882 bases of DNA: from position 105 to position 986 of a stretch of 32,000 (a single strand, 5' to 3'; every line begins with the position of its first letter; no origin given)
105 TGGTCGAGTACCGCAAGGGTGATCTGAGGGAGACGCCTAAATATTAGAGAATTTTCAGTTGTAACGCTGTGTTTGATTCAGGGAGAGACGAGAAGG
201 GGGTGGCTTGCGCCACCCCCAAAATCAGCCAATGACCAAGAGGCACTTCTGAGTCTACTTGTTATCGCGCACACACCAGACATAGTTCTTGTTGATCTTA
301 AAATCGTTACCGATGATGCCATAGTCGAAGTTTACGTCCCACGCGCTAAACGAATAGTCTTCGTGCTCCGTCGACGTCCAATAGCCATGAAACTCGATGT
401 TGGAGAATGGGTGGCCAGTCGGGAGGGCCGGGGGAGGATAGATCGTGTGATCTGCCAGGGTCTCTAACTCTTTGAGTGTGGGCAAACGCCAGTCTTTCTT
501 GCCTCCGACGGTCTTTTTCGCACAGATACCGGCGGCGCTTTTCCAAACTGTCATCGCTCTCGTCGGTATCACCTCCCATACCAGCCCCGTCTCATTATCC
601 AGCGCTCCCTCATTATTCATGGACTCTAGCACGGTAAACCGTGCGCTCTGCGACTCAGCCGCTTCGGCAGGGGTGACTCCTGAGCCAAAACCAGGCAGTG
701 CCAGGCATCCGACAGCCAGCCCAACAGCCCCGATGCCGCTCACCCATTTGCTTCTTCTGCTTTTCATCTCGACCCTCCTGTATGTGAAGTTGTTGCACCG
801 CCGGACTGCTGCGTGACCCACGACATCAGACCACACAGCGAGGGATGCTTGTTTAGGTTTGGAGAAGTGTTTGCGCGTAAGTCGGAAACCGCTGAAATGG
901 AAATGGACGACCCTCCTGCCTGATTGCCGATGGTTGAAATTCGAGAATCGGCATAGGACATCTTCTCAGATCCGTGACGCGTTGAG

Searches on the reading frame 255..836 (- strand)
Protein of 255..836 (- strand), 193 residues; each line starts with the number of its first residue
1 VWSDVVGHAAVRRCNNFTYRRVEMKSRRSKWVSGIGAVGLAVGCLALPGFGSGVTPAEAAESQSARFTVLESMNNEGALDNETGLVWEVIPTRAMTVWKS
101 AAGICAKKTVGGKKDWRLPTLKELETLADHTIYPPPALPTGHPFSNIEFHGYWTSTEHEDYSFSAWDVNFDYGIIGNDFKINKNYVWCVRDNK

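Call 3: search_protein_families(library=pfam, proteins=[window:255-836:-], max_evalue=0.01)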
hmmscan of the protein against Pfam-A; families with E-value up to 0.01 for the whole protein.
window:255-836:- (193 aa): 1 family
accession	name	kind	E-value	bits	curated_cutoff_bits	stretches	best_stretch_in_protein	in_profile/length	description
PF07603.17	Lcl_C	-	1.8e-25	90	34.9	1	79-190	4-117/117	Lcl C-terminal domain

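Call 4: search_protein_families(library=ncbifam, proteins=[window:255-836:-], max_evalue=0.01)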
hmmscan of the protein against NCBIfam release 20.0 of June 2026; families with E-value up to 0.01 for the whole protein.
window:255-836:- (193 aa): 2 families
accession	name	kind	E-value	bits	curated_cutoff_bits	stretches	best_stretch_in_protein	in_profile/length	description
NF047850.1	Lsa25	exception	5e-07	29.7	260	1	104-190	121-207/207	surface adhesin Lsa25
NF052322.1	FimD_tip_adhes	equivalog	0.0013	17.5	170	1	113-192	596-663/664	fimbrial tip adhesin FimD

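Call 60: search_solved_structures(query=window:258-767:-, max_evalue=0.1)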
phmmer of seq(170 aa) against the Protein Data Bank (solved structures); distinct sequences matched with E-value up to 0.1: 0.
